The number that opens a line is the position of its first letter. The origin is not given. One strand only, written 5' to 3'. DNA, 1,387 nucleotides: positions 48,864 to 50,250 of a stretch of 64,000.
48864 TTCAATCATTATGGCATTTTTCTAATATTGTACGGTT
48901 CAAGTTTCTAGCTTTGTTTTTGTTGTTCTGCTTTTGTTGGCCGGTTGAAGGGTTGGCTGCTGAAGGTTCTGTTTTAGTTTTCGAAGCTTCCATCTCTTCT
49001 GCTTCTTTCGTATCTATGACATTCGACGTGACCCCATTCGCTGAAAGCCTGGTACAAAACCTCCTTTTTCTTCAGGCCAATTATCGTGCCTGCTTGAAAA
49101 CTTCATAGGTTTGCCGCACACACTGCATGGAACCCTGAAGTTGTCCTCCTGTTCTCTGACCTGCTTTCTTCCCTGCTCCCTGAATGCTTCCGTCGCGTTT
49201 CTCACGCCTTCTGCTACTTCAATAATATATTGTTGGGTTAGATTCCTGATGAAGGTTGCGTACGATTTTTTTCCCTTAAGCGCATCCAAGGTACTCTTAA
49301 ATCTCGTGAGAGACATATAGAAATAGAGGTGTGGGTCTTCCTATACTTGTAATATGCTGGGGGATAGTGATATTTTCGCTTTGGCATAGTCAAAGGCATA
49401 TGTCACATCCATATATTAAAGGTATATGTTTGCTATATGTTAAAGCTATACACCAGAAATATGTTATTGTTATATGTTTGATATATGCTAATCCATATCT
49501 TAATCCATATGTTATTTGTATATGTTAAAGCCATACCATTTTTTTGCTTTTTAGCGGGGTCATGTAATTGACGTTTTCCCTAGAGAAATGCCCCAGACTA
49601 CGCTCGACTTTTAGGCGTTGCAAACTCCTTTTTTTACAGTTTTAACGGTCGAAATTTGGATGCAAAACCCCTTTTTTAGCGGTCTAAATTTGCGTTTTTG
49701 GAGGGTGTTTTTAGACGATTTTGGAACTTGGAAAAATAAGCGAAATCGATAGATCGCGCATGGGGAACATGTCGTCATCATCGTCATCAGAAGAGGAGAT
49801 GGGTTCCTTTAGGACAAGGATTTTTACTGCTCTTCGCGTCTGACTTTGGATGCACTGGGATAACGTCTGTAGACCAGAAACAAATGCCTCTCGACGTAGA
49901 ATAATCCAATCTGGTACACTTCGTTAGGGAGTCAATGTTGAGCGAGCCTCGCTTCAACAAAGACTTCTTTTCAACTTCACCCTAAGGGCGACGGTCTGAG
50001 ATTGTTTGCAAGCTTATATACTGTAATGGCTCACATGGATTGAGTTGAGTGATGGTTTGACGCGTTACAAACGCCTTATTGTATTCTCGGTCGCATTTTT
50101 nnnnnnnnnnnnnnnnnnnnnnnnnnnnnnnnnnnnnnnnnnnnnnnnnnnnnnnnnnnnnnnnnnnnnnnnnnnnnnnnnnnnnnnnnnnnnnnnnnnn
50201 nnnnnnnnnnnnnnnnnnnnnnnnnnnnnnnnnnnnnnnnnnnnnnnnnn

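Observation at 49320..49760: Non-coding region of about 430 bp with ten helically phased (T/C)ATATGTT boxes and a second set of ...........-type direct repeats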

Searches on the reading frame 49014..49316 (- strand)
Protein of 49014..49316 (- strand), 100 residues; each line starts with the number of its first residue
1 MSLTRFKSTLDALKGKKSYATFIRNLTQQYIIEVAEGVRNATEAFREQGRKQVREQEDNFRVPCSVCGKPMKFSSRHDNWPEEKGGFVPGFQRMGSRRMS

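Call 8: search_protein_families(library=pfam, proteins=[window:49014-49316:-], max_evalue=0.01)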
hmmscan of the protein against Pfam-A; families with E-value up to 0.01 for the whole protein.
window:49014-49316:- (100 aa): 0 families

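Call 18: find_homologous_proteins(query=window:49014-49316:-)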
Query window:49014-49316:- (100 aa): 4 proteins with E <= 0.001 among 4 candidates.
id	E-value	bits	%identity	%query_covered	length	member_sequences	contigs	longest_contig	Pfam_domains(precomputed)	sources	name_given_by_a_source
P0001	3.5e-61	221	100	100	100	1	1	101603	-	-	-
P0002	1.1e-35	139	74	90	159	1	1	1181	-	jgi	jgi:predicted CopG family antitoxin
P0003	3.1e-27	112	56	90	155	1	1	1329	-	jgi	jgi:hypothetical protein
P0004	2.0e-23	100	62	79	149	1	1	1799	-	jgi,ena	-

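Call 21: find_encoding_contigs(protein=P0002, flank=5000)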
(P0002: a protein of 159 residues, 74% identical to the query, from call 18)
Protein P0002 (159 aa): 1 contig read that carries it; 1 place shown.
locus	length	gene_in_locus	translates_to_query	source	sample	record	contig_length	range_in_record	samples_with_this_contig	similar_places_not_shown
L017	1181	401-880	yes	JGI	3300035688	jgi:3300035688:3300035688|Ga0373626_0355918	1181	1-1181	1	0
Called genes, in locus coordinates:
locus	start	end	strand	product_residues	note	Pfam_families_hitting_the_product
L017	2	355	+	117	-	?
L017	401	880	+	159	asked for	-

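Call 22: find_encoding_contigs(protein=P0003, flank=5000)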
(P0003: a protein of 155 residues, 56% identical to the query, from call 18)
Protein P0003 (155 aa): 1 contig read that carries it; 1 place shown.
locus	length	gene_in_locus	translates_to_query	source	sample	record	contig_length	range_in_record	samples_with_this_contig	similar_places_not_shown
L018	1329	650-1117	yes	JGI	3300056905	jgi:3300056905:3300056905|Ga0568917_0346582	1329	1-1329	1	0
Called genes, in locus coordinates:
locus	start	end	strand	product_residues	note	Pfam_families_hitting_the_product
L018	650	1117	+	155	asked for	-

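Call 23: find_encoding_contigs(protein=P0004, flank=5000)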
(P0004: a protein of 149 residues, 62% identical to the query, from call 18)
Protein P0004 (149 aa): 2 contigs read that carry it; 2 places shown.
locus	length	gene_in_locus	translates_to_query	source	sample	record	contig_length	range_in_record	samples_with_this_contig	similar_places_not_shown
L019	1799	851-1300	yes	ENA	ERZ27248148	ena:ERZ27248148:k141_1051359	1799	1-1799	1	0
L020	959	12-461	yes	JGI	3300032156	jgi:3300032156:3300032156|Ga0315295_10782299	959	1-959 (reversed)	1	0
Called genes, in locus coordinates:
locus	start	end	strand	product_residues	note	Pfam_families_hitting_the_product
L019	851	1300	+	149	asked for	-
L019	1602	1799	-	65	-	?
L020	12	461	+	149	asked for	-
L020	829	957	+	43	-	?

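Call 29: find_related_loci(query=A2, collection=metagenome_contigs, flank=3000)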
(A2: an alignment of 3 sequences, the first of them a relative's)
Query A2 (159 aa) in metagenome_contigs; peptide patterns used: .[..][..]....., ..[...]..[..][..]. (x = any residue, [..] = any of these).
599 stretches matched a pattern, but none encodes a relative of the query by tblastn (E <= 1e-3).

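Call 40: search_protein_representatives(alignment_id=A2)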
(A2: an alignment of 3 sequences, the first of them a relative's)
Query: 3 sequences, 157 profile positions. Proteins with E-value up to 0.001 (for the whole library): 206; up to 1e-10: 55; up to 1e-30: 2. The best 150 are listed.
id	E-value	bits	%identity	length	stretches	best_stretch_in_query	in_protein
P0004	7.7e-82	289.1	-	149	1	1-157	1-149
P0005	1.9e-38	148.2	-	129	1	5-129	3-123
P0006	1.7e-30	122.3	-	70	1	1-70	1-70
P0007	4.9e-24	101.3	-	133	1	3-128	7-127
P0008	9.7e-21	90.6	-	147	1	3-126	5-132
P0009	5.6e-20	88.1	-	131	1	7-123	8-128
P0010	4.9e-19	85.1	-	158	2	1-58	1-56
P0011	1.4e-18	83.5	-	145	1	54-124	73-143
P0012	1.9e-18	83.1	-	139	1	4-122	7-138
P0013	2.1e-18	83.0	-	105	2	78-125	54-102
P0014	1.5e-17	80.2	-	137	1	4-125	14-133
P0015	9.5e-16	74.4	-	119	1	1-128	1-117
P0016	1.0e-15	74.3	-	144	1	3-121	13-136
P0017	1.4e-15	73.8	-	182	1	55-127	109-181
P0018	4.4e-15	72.2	-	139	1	60-122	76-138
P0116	3.5e-07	46.5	-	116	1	6-127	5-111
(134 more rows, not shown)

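Call 42: search_protein_families(library=pfam, alignment_id=A6, max_evalue=0.1)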
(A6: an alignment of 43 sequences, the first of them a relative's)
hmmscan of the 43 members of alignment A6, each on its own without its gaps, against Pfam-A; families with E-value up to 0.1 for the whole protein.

A. member 1, P0002 (159 aa): 2 families
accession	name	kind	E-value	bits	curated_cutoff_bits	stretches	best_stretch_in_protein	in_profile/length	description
PF02697.20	VAPB_antitox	-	0.039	15.2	27.9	1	24-84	3-68/69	Putative antitoxin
PF18508.7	zf_C2H2_13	-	0.069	13.2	26.5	0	80-98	13-30/42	Zinc finger domain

B. families by the number of members that match (of 43 scanned): 79 families (the first 25 are shown)
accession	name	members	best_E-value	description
PF19807.5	DUF6290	8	2.8e-06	Family of unknown function (DUF6290)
PF21983.2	NikA-like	4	4.9e-06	Mobilization protein NikA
PF01402.27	RHH_1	4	6.9e-05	Ribbon-helix-helix protein, copG family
PF09811.14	Yae1_N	4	0.0079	Essential protein Yae1, N terminal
PF25169.1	DUF7830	4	0.017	Domain of unknown function (DUF7830)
PF00527.23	E7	4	0.024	E7 protein, Early protein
PF18508.7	zf_C2H2_13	3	0.00082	Zinc finger domain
PF13451.12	zf_Tbcl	3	0.0033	Probable treble clef domain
PF16777.11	RHH_7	3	0.0052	Transcriptional regulator, RHH-like, CopG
PF19891.5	DUF6364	2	0.00027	Family of unknown function (DUF6364)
PF24434.1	DUF7557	2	0.014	Family of unknown function (DUF7557)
PF05876.18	GpA_ATPase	2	0.02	Phage terminase large subunit gpA, ATPase domain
PF02697.20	VAPB_antitox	2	0.039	Putative antitoxin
PF05534.18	HicB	1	0.0017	HicB family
PF10444.14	Nbl1_Borealin_N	1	0.0022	Nbl1 / Borealin N terminal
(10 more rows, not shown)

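Call 43: search_solved_structures(query=A6, max_evalue=10, show_alignments=2)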
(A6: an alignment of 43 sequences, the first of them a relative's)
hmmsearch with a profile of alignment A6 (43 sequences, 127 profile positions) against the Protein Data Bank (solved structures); distinct sequences matched with E-value up to 10: 28.
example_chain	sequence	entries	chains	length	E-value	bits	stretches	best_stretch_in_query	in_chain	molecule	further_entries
3ir9_A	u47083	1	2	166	0.028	17.9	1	31-91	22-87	Peptide chain release factor subunit 1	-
8adl_A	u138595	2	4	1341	0.042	17.3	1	77-124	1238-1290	Restriction of telomere capping protein 1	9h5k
5djn_A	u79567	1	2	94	0.12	15.9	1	24-77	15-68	Kinesin-like protein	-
4qiw_P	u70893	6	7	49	0.2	15.1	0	83-95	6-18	DNA-directed RNA polymerase subunit P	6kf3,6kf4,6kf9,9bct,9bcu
5d1l_B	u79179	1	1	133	0.27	14.7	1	49-97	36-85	E3 ubiquitin-protein ligase RNF25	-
2k5c_A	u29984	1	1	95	0.33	14.4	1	62-96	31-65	uncharacterized protein PF0385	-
2nax_A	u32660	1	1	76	0.33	14.4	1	76-125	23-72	Protein PCF11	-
9k32_A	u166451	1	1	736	0.38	14.2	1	29-96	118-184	HNH nuclease domain-containing protein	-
2k1o_A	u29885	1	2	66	0.39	14.1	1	16-55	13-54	Putative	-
5gmk_F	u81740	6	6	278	0.53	13.7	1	56-98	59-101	Protein CWC16 | Pre-mRNA-splicing factor CWC16 | Splicing factor YJU2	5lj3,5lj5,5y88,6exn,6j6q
5m9z_A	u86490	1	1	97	0.57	13.6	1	76-125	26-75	Protein PCF11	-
6ajm_C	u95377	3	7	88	0.69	13.4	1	18-61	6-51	DUF1778 domain-containing protein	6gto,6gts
2p22_B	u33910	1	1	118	0.82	13.1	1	21-82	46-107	Vacuolar protein sorting-associated protein 28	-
2f6m_B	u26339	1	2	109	0.89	13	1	21-82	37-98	Vacuolar protein sorting-associated protein VPS28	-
6ajn_C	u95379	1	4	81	1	12.8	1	21-61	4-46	DUF1778 domain-containing protein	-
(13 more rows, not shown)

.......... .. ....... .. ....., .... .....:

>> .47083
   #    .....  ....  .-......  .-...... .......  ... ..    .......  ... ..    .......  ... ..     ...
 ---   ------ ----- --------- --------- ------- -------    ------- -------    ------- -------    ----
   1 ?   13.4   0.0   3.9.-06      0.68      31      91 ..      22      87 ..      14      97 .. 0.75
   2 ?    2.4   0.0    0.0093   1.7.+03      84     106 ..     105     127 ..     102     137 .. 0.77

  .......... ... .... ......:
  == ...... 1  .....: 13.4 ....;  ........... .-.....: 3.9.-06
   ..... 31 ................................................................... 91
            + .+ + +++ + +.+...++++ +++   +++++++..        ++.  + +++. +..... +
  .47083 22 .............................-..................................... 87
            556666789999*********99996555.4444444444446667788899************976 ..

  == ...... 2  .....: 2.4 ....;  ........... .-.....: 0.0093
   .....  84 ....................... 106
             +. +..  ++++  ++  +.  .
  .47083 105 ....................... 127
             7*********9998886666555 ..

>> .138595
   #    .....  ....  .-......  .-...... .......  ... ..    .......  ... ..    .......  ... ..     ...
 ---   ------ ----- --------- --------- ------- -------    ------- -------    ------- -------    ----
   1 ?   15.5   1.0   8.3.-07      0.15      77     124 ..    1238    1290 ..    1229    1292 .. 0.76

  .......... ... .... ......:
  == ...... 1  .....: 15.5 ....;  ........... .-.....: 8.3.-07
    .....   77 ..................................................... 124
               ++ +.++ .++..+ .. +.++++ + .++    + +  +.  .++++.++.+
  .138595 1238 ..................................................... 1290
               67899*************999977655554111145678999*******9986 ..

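Call 50: predict_structure(alignment_id=A6)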
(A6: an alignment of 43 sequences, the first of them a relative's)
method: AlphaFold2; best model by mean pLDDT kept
length: 159 residues; sequences in the alignment: 43
mean_pLDDT: 88.2   pTM: 0.50
mean pLDDT of the five models: 88.2, 87.6, 86.9, 85.2, 84.5
residues with pLDDT >= 90: 116; 70-90: 22; 50-70: 18; < 50: 3
segments of 3 or more residues with pLDDT < 50: none
pLDDT, mean of each block of 10 residues (from residue 1): 93 96 96 98 97 97 96 87 90 94 94 92 92 80 55 52
secondary structure, 60 per line:
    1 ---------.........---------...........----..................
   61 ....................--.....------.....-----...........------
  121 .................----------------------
elements in order: H10-18 H28-38 H43-80 E83-87 E94-98 H104-114 H121-137

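Call 56: fold_search(model_id=the predicted structure, library=pdb)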
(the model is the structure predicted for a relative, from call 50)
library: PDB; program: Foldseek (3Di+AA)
matches with E <= 10: 260; with E <= 0.001: 0
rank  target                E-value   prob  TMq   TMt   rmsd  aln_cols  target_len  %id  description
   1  6wc2_D                1.1e+00  0.20  0.16  0.27  16.7        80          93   18  Crystal Structure of a Ternary MEF2 Chimera/NKX2-5/myocardin enhancer DNA Complex (released 2020-07-22)
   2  7kdc_C                1.2e+00  0.21  0.13  0.18   9.0        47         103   13  The complex between RhoD and the Plexin B2 RBD (released 2021-07-28)
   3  9mq6_C                1.2e+00  0.15  0.13  0.18  16.8        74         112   11  Cryo-EM structure of VCP/p97 and VCPIP1 (VCIP135) in the presence of AMPPNP (released 2025-03-26)
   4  8yka_1                1.4e+00  0.10  0.12  0.04  17.8        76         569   14  Cryo-EM structure of P97-VCPIP1 complex (released 2024-10-02)
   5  1s3j_A                1.5e+00  0.06  0.13  0.15  29.2       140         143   14  X-ray crystal structure of YusO protein from Bacillus subtilis (released 2004-04-13)
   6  7x1n_C                1.6e+00  0.08  0.12  0.19  17.1        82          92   15  Crystal structure of MEF2D-MRE complex (released 2022-05-25)
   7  7e1c                  1.9e+00  0.13  0.13  0.08   6.8        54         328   13  Structure of MreB3 from Spiroplasma eriocheiris (released 2022-02-16)
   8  8b6g_CK               1.9e+00  0.07  0.12  0.19  14.6        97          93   16  Cryo-EM structure of succinate dehydrogenase complex (complex-II) in respiratory supercomplex of Tetrahymena thermoph (released 2023-03-29)
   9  4yif_B                2.0e+00  0.10  0.14  0.15  17.6        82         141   11  Crystal structure of Rv0880 (released 2015-06-10)
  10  5dym                  2.3e+00  0.09  0.15  0.20  14.8        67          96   15  Crystal structure of a PadR family transcription regulator from hypervirulent Clostridium difficile R20291 - CdPadR_0991 (released 2016-10-05)
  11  2dql_A                2.3e+00  0.06  0.12  0.16  23.8        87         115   17  Crystal structure of the circadian clock associated protein Pex from anabaena (released 2007-05-29)
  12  7dvs_B                2.3e+00  0.06  0.14  0.16  27.6       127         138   17  Crystal structure of Apo (heme-free) PefR (released 2021-09-29)
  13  2b9d_A                2.4e+00  0.25  0.14  0.35   4.7        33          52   18  Crystal Structure of HPV E7 CR3 domain (released 2005-10-25)
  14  7bvz                  2.4e+00  0.15  0.14  0.08   4.8        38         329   24  Crystal structure of MreB5 of Spiroplasma citri bound to ADP (released 2020-10-14)
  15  3owq_A                2.4e+00  0.14  0.12  0.08  10.2        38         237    8  X-Ray Structure of Lin1025 protein from Listeria innocua, Northeast Structural Genomics Consortium Target LkR164 (released 2010-10-20)
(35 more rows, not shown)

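Call 57: find_homologous_proteins(query=A6, max_evalue=1e-8)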
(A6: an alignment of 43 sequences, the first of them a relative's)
Query A6 (43 sequences) (159 aa, profile of the alignment): 48 proteins with E <= 1e-8 among 718 candidates.
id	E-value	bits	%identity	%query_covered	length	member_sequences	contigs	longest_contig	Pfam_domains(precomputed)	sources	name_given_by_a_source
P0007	5.9e-39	151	35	80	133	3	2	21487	-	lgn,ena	-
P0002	3.5e-38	149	100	100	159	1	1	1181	-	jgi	jgi:predicted CopG family antitoxin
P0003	1.7e-36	143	64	94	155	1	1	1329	-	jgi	jgi:hypothetical protein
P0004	1.6e-33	134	55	93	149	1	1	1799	-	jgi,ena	-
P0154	5.3e-31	125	53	77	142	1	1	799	-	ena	-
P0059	6.7e-31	125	31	78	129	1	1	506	-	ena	-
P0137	7.0e-27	112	28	78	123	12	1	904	-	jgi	-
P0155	1.3e-26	111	30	77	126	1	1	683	-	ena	-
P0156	1.1e-24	105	28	77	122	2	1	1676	-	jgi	-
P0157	1.8e-24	104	26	80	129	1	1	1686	-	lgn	-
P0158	6.3e-24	102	28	75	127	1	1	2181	-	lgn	-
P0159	6.8e-24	102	25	80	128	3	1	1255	-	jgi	-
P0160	1.8e-23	101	46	8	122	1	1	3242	-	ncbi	ncbi:hypothetical protein ACFLYL_04790 [Chloroflexota bacterium]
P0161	1.7e-22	98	25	80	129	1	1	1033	-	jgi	-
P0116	2.3e-22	97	26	74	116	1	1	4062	-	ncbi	-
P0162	7.7e-21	92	27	76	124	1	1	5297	-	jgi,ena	-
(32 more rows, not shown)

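Call 58: find_encoding_contigs(protein=P0007, flank=4000, max_places=2)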
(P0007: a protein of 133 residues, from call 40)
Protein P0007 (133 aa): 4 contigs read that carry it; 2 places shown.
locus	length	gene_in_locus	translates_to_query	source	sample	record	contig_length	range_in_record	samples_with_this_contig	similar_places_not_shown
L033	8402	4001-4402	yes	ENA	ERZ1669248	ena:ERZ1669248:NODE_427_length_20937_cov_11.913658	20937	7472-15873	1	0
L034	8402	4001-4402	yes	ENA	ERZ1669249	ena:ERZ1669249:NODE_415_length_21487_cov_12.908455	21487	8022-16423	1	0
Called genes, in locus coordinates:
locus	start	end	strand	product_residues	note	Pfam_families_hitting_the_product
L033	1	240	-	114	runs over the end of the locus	PF06792:UPF0261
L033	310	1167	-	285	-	PF09370:PEP_hydrolase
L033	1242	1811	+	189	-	PF06496:DUF1097 (weak)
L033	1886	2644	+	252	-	PF04029:2-ph_phosp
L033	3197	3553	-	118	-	-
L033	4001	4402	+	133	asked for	-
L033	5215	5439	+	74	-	-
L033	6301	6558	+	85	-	-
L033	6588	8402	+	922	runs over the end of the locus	-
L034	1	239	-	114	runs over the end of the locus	PF06792:UPF0261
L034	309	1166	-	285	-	PF09370:PEP_hydrolase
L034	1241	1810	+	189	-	PF06496:DUF1097 (weak)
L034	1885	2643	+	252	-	PF04029:2-ph_phosp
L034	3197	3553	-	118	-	-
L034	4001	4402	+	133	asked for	-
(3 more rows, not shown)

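Call 59: find_encoding_contigs(protein=P0162, flank=4000, max_places=2)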
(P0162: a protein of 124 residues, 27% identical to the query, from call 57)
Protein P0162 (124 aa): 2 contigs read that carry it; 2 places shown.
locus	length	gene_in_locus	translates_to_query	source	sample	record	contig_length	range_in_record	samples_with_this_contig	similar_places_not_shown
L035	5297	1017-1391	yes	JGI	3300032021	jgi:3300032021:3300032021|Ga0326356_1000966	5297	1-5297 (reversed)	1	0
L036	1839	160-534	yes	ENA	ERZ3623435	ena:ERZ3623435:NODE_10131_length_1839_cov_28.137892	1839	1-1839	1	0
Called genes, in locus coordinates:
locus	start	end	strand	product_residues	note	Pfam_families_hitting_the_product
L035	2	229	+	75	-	?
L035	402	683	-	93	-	-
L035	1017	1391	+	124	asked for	-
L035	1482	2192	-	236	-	-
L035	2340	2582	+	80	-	-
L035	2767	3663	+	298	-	PF16793:RepB_primase, PF22448:RepB_primase_C (weak)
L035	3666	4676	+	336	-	PF13481:AAA_25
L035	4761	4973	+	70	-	PF12728:HTH_17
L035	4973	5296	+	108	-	?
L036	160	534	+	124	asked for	-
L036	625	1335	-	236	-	-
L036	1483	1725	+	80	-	-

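Call 60: find_encoding_contigs(protein=P0116, flank=4000, max_places=2)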
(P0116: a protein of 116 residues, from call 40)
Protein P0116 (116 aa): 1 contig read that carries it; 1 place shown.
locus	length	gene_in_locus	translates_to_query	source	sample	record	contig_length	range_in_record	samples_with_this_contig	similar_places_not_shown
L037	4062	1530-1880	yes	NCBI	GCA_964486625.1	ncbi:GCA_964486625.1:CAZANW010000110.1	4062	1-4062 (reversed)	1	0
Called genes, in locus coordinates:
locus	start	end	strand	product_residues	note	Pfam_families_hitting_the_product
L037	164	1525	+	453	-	-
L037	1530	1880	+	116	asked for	-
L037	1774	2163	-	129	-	-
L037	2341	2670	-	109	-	PF11535:Calci_bind_CcbP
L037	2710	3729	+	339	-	-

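Call 61: find_encoding_contigs(protein=P0160, flank=4000, max_places=2)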
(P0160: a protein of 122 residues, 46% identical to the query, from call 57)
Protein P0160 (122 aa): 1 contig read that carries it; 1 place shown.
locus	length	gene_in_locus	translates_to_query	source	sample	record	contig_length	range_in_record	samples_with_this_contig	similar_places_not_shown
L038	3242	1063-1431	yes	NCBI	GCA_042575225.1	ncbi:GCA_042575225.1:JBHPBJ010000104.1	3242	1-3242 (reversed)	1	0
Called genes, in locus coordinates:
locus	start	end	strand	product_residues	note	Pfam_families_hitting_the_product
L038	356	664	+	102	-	-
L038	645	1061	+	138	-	-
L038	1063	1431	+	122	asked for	-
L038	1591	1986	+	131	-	PF00239:Resolvase (weak)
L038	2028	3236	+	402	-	PF07508:Recombinase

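Call 65: search_protein_families(library=phrogs, alignment_id=A6, max_evalue=0.01)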
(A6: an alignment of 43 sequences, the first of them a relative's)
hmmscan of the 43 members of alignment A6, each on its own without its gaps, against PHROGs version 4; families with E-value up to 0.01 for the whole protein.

A. member 1, P0002 (159 aa): 2 families
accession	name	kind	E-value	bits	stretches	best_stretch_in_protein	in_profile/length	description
phrog_12295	-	unknown function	0.00095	20.3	1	80-118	15-51/56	-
phrog_5186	-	unknown function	0.0044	18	1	83-114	3-29/57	-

B. families by the number of members that match (of 43 scanned): 23 families
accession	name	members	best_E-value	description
phrog_4785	-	3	4.2e-06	-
phrog_228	-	2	0.00012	Arc-like repressor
phrog_876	-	2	0.00053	transcriptional repressor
phrog_30270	-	1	4.6e-06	-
phrog_3180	-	1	5.1e-06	Arc-like repressor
phrog_9259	-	1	2.4e-05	zinc-finger domain protein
phrog_27746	-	1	0.00014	-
phrog_582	-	1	0.00037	Arc-like repressor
phrog_8530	-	1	0.00064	-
phrog_6506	-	1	0.00089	Arc-like repressor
phrog_12295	-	1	0.00095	-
phrog_8305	-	1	0.00098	-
phrog_4780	-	1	0.001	-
phrog_24188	-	1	0.0015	-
phrog_26748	-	1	0.0026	-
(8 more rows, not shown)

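Call 66: search_protein_families(library=ncbifam, alignment_id=A6, max_evalue=0.01)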
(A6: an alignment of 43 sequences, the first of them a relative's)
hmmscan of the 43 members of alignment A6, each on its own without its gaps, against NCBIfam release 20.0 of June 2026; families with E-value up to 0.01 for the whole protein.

A. member 1, P0002 (159 aa): 1 family
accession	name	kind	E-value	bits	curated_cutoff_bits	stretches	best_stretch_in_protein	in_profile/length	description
NF010250.0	PRK13696.1-2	equivalog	0.0036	17.3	118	1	23-81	4-66/75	hypothetical protein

B. families by the number of members that match (of 43 scanned): 20 families
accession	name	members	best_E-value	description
NF010250.0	PRK13696.1-2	3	0.00014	hypothetical protein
NF046040.1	RelB_antitoxin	3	0.0003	type II toxin-antitoxin system RelB family antitoxin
NF050799.1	TA_anti_VapB_Sulfo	2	0.00017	type II toxin-antitoxin system VapB family antitoxin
NF041551.1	YlcI_YnfO_N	2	0.0021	YlcI/YnfO family protein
NF048017.1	antitoxin_RelB_like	1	5.1e-05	type II toxin-antitoxin system RelB family antitoxin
NF041418.1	MbpA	1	0.00013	mobilization protein MbpA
NF041793.1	ORF56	1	0.00016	ORF56 family plasmid copy control protein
NF040765.1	adhesion_FAF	1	0.00087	adhesion factor FAF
NF041264.1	MobA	1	0.0011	plasmid mobilization protein MobA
NF004267.1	PRK05687.1-3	1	0.0011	flagellar assembly protein FliH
TIGR00100.1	hypA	1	0.0013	hydrogenase maturation nickel metallochaperone HypA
NF033948.0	AcrIIA3_fam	1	0.0013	anti-CRISPR protein AcrIIA3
TIGR01051.1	topA_bact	1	0.0018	type I DNA topoisomerase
NF004270.2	PRK05687.2-1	1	0.0022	flagellar assembly protein FliH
TIGR03676.1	aRF1_eRF1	1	0.0027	peptide chain release factor aRF-1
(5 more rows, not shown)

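Call 76: find_encoding_contigs(protein=P0158, flank=2000, max_places=1)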
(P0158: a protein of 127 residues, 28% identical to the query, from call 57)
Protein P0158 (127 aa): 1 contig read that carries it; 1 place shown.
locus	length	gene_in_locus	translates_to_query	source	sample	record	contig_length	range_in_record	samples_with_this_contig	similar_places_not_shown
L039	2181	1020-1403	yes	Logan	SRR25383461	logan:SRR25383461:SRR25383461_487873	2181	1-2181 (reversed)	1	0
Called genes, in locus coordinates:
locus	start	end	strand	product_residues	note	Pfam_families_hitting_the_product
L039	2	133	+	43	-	?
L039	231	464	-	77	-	-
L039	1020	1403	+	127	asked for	-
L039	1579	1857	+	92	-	-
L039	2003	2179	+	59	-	?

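Call 77: find_encoding_contigs(protein=P0156, flank=2000, max_places=1)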
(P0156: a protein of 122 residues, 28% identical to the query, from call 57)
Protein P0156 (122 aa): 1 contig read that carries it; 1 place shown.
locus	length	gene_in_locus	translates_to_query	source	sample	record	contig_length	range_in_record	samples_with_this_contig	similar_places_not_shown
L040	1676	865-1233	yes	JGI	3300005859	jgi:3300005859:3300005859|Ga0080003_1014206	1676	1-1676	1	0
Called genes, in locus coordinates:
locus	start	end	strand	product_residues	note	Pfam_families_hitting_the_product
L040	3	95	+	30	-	?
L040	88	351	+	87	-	-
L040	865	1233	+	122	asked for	-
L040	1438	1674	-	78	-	?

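Call 78: find_encoding_contigs(protein=P0157, flank=2000, max_places=1)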
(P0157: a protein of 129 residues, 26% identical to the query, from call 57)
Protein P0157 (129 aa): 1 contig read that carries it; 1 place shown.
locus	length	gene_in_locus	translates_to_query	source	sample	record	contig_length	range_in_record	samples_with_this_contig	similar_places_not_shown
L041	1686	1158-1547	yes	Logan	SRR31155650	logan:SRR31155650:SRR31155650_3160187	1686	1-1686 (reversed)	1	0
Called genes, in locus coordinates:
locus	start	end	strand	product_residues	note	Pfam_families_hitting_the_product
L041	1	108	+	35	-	?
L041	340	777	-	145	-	-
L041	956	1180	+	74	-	PF12728:HTH_17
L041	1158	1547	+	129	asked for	-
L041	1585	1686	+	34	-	?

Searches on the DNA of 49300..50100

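Call 72: search_rna_families(source=window, start=49300, end=50100, threshold=evalue, max_evalue=1)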
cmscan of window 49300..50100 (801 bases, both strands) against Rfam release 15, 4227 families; matches with E-value up to 1: 1.
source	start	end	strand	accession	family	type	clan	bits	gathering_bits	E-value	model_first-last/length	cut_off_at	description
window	49386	49498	+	RF04278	MIR4372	Gene; miRNA;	CL00145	20.6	100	0.84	1-123/123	no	MIR4372 microRNA precursor family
